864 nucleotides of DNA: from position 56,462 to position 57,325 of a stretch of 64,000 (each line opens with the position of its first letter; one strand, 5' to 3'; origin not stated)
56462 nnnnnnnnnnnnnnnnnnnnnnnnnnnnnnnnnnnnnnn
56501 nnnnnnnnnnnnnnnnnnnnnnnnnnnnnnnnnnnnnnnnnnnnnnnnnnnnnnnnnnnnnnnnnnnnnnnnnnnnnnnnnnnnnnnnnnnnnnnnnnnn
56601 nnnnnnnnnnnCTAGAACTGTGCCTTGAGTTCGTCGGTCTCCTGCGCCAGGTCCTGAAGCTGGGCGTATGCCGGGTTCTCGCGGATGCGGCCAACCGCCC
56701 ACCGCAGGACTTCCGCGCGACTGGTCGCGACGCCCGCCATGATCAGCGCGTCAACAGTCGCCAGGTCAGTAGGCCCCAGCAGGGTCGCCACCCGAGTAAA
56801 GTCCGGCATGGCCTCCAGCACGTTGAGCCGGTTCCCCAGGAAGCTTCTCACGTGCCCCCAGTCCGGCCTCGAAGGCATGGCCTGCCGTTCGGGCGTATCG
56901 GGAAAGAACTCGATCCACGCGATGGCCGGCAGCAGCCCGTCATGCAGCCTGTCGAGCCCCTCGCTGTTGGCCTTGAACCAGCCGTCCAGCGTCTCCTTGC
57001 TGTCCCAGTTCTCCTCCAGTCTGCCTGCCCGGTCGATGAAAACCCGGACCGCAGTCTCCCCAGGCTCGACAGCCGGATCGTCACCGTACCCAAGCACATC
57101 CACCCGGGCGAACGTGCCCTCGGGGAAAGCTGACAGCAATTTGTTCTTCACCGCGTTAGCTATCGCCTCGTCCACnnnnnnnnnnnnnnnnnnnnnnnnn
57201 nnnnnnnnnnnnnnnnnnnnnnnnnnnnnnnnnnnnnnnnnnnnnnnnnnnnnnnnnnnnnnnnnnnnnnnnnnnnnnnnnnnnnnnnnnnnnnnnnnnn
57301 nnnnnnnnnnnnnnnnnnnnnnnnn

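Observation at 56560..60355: Three-gene cassette (M15/VanY-motif protein + AsnB-type amidotransferase + RHH-tailed protein) bracketed by 35-bp direct repeats and two truncated genes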

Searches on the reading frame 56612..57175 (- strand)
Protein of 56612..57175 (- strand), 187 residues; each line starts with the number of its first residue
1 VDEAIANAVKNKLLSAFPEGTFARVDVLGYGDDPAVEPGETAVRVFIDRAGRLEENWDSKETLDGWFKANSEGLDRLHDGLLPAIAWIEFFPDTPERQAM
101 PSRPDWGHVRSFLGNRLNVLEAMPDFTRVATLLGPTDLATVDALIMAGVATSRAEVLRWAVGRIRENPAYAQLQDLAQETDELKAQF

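Call 5: search_protein_families(library=pfam, proteins=[window:56612-57175:-], max_evalue=0.1)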
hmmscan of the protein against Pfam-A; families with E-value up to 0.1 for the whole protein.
window:56612-57175:- (187 aa): 1 family
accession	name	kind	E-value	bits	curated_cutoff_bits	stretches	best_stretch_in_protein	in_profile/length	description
PF14192.12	DUF4314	-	0.043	14.2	27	1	11-63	6-57/69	Domain of unknown function (DUF4314)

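Call 9: search_protein_families(library=padloc, proteins=[window:56612-57175:-], max_evalue=0.1)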
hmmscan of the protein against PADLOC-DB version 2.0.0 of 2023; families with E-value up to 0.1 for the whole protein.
window:56612-57175:- (187 aa): 0 families

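Call 11: search_protein_families(library=ncbifam, proteins=[window:56612-57175:-], max_evalue=0.1)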
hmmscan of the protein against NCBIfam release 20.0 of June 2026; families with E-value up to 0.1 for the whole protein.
window:56612-57175:- (187 aa): 1 family
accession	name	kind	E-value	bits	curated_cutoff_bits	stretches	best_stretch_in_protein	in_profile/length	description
NF058631.1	sRNA_TF_AbmR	equivalog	0.00017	21.2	160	1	131-179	106-156/167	ATP-binding transcription factor AbmR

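Call 31: find_homologous_proteins(query=window:56612-57175:-, max_evalue=0.001)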
Query window:56612-57175:- (187 aa): 923 proteins with E <= 0.001 among 1160 candidates; the best 120 are listed.
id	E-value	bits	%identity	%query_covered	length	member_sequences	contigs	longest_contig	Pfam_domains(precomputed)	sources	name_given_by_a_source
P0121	9.3e-114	396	96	100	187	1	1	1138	-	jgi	jgi:hypothetical protein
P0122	3.0e-108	378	90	100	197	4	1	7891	-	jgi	jgi:hypothetical protein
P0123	3.5e-108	378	92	100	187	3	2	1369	PF27540.1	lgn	-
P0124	7.9e-108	376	90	100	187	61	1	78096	-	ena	-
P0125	1.7e-107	375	91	100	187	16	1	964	-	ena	-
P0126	4.3e-107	374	91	100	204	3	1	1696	PF27540.1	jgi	jgi:hypothetical protein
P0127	7.3e-107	373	89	100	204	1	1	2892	PF27540.1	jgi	-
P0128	2.2e-106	372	89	100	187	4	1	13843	-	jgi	jgi:hypothetical protein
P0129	8.4e-106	370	89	100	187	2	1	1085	PF27540.1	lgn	-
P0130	6.0e-105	367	88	100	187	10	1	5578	-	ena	-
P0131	2.4e-104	365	88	100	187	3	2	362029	-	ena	-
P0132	5.3e-104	364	87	100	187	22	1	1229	-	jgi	-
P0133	2.3e-103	362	87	100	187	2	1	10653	PF27540.1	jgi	jgi:hypothetical protein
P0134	3.6e-103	361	86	100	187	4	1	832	PF27540.1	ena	-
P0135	3.8e-103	361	88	100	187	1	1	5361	-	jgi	jgi:hypothetical protein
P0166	4.0e-80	286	71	100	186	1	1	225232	-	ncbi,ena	-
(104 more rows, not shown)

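Call 32: find_encoding_contigs(protein=P0131, flank=8000, max_places=2)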
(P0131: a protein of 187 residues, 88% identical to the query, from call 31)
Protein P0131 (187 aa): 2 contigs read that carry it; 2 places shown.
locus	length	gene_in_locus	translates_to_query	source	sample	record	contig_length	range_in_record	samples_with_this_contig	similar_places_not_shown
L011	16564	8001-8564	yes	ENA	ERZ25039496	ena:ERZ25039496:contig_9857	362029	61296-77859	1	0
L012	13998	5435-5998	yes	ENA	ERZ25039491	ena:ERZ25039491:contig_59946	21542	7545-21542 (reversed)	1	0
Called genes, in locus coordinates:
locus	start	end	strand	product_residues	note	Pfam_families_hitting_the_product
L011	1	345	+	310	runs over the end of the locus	PF03976:PPK2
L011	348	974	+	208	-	PF01243:PNPOx_N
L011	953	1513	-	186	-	PF02545:Maf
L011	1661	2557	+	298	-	PF01408:GFO_IDH_MocA, PF22725:GFO_IDH_MocA_C3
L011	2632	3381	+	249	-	PF08044:DUF1707, PF09922:LiaF-like_C (faint)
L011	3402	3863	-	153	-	-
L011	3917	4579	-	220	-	PF00027:cNMP_binding, PF13545:HTH_Crp_2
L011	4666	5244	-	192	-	-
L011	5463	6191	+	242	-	-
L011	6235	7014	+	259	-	PF01909:NTP_transf_2, PF18765:Polbeta (weak)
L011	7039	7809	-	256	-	PF00520:Ion_trans, PF07885:Ion_trans_2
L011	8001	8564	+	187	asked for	-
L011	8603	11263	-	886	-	PF13401:AAA_22 (weak), PF25873:WHD_MalT, PF00196:GerE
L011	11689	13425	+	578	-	PF07690:MFS_1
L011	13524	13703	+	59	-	-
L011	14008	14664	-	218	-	PF00440:TetR_N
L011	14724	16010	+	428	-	PF00067:p450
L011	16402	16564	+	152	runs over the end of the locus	-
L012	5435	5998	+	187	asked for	-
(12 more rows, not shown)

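Call 33: find_encoding_contigs(protein=P0124, flank=8000, max_places=2)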
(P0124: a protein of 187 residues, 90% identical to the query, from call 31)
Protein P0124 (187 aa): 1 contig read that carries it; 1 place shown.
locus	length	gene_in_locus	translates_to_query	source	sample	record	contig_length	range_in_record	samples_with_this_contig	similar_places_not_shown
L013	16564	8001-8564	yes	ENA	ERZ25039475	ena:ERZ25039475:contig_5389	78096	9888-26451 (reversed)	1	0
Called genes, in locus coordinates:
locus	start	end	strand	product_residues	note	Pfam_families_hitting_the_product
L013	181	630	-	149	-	PF00583:Acetyltransf_1, PF13508:Acetyltransf_7 (weak)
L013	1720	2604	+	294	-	PF09594:GT87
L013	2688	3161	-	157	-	PF06228:ChuX_HutX (weak)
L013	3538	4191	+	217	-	PF01914:MarC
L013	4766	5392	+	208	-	PF09335:VTT_dom (weak)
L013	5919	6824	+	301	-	PF00561:Abhydrolase_1, PF12697:Abhydrolase_6 (faint), PF12146:Hydrolase_4 (faint)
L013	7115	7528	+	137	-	-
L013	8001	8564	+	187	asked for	-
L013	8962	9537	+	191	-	PF06559:DCD_N, PF22769:DCD, PF22569:DCD_C, PF00692:dUTPase (weak)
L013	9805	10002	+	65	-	PF04149:DUF397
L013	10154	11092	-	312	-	PF01381:HTH_3 (weak), PF13560:HTH_31, PF19054:DUF5753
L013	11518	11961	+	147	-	-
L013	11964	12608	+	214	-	-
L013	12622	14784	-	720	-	PF12838:Fer4_7 (faint), PF00037:Fer4 (faint), PF12797:Fer4_2 (faint), PF13183:Fer4_8, PF13237:Fer4_10, PF13534:Fer4_17 (faint), PF13187:Fer4_9, PF02754:CCG, +1 more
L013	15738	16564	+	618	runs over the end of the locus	PF00012:HSP70, PF06723:MreB_Mbl, PF00012:HSP70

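Call 34: find_encoding_contigs(protein=P0166, flank=8000, max_places=2)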
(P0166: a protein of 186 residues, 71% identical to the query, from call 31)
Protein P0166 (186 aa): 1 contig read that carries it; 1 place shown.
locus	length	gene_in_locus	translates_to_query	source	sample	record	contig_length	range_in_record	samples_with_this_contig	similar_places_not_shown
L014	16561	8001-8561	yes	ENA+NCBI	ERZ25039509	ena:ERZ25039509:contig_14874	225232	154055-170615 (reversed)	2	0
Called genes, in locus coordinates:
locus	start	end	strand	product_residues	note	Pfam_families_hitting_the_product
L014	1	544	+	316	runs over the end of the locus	PF03976:PPK2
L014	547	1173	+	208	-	PF01243:PNPOx_N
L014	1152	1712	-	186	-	PF02545:Maf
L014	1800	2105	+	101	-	PF07110:EthD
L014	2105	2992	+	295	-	PF01408:GFO_IDH_MocA, PF22725:GFO_IDH_MocA_C3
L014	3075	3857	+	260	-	PF08044:DUF1707, PF09922:LiaF-like_C (weak)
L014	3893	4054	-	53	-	-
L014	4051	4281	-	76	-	-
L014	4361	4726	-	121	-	PF00376:MerR, PF13411:MerR_1, PF09278:MerR-DNA-bind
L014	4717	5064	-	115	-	-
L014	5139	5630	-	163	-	PF18029:Glyoxalase_6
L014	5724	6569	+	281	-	-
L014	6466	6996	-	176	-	PF00583:Acetyltransf_1, PF13508:Acetyltransf_7, PF13673:Acetyltransf_10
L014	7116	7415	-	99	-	PF07978:NIPSNAP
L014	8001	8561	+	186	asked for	-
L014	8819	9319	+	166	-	-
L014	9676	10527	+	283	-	PF00892:EamA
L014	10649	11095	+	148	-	PF00583:Acetyltransf_1, PF13673:Acetyltransf_10, PF13508:Acetyltransf_7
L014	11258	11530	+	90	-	PF13650:Asp_protease_2, PF13975:gag-asp_proteas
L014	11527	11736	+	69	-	-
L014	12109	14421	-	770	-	-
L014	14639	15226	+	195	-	PF13328:HD_4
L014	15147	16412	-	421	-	PF09594:GT87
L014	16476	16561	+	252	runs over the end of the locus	PF00106:adh_short, PF08659:KR, PF23441:SDR, PF13561:adh_short_C2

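Call 37: find_encoding_contigs(protein=P0122, flank=10000, max_places=3)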
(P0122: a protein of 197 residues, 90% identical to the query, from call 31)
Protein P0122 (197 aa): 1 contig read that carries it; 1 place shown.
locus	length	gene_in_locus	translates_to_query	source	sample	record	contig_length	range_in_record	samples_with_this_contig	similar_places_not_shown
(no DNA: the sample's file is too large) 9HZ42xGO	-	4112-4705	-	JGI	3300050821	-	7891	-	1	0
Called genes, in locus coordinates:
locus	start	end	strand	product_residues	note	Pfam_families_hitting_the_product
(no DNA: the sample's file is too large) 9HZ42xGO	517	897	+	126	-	-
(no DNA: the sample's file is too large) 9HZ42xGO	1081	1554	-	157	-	-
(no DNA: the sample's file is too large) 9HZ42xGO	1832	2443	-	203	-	PF06414:Zeta_toxin (faint), PF07931:CPT, PF13207:AAA_17 (weak), PF13238:AAA_18 (weak), PF13671:AAA_33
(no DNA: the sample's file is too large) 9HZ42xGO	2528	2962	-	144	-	-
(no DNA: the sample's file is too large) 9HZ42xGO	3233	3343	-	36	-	-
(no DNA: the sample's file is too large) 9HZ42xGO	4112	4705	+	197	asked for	-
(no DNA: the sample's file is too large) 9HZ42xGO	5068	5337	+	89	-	-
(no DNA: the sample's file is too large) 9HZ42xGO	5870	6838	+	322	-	PF03631:Virul_fac_BrkB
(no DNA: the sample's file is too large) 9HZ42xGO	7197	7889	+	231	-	?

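Call 68: search_solved_structures(query=A4, max_evalue=10, show_alignments=1)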
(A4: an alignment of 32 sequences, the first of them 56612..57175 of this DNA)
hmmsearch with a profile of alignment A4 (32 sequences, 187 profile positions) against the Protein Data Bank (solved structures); distinct sequences matched with E-value up to 10: 0.

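Call 72: predict_structure(alignment_id=A4)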
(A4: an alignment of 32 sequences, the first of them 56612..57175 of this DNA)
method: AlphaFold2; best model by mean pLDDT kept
length: 187 residues; sequences in the alignment: 32
mean_pLDDT: 69.2   pTM: 0.54
mean pLDDT of the five models: 69.2, 67.9, 66.1, 64.6, 63.9
residues with pLDDT >= 90: 3; 70-90: 89; 50-70: 69; < 50: 26
segments of 3 or more residues with pLDDT < 50: 114-132, 162-167
pLDDT, mean of each block of 10 residues (from residue 1): 78 88 86 70 86 78 85 77 70 82 65 45 37 61 71 60 49 64 62
secondary structure, 60 per line:
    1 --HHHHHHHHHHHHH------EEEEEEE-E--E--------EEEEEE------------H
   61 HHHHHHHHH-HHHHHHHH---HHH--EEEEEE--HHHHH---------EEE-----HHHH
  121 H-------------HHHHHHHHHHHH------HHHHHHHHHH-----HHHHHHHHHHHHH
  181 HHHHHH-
elements in order: H3-15 E22-28 E42-47 H60-69 H71-78 E87-92 H95-99 E109-111 H117-121 H135-146 H153-162 H168-186

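Call 75: fold_search(model_id=the predicted structure, library=pdb)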
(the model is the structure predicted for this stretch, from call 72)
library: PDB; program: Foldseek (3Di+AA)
matches with E <= 10: 847; with E <= 0.001: 0
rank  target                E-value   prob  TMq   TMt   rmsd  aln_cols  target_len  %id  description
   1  5y4b_MODEL_1_A        6.3e-02  0.72  0.26  0.42   5.5        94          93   14  Solution structure of yeast Fra2 (released 2018-03-28)
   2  4v88_CH               1.4e-01  0.33  0.24  0.24   9.7       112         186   12  The structure of the eukaryotic ribosome at 3.0 A resolution. (released 2014-07-09)
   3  8a3v_D                1.4e-01  0.28  0.25  0.30  18.8       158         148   14  Crystal structure of the Vibrio cholerae replicative helicase (VcDnaB) in complex with its loader protein (VcDciA) (released 2023-02-15)
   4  4pui_B                1.7e-01  0.54  0.27  0.47   5.4        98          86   15  BolA domain of SufE1 from Arabidopsis thaliana (released 2014-07-23)
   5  3kxw                  2.0e-01  0.66  0.30  0.12   6.4       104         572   10  The crystal structure of fatty acid AMP ligase from Legionella pneumophila (released 2010-03-16)
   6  4pui_A                2.0e-01  0.47  0.26  0.46   5.5       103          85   14  BolA domain of SufE1 from Arabidopsis thaliana (released 2014-07-23)
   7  5u2s_A                2.1e-01  0.20  0.23  0.15  13.6       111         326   14  Pre-catalytic ternary complex of Human DNA Polymerase Beta With Gapped DNA substrate incoming (-)3TC-TP and Ca2+. (released 2017-05-24)
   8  4epl                  2.1e-01  0.18  0.22  0.10  15.1       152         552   10  Crystal Structure of Arabidopsis thaliana GH3.11 (JAR1) in Complex with JA-Ile (released 2012-06-20)
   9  4r1l_B                2.4e-01  0.47  0.28  0.14   8.7       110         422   15  Crystal structure of a Putative Acyl-CoA ligase (BT_0428) from Bacteroides thetaiotaomicron VPI-5482 at 2.42 A resolut (released 2014-08-27)
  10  9h1z_A                2.4e-01  0.23  0.25  0.09   8.7       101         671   13  Cryo-EM Structure of human OAS2 Dimer (released 2025-05-28)
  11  8wkq_WM               2.4e-01  0.20  0.20  0.32   6.7        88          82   16  Cryo-EM structure of the MS ring (C1) with export apparatus and proximal rod within the flagellar motor-hook complex  (released 2024-09-04)
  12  5mss                  2.5e-01  0.21  0.24  0.08   7.6       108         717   14  Structure of the A-PCP didomain of carboxylic acid reductase (CAR) from Segniliparus rugosus in complex with AMP (released 2017-07-05)
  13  8g0s_C                2.7e-01  0.54  0.28  0.10   5.8        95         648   17  Crystal Structure of Acetyl-CoA synthetase in complex with a cyclopentyl ester AMP inhibitor from Cryptococcus neoform (released 2023-02-15)
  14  7r7e_A                2.9e-01  0.60  0.29  0.11   6.9       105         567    8  Synechococcus Olefin Synthase FAAL domain in complex with AMP and pyrophosphate (released 2022-07-06)
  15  3lgx_B                2.9e-01  0.35  0.27  0.12   7.6       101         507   13  Structure of probable D-alanine-poly(phosphoribitol) ligase subunit-1 from Streptococcus pyogenes with ATP (released 2010-03-02)
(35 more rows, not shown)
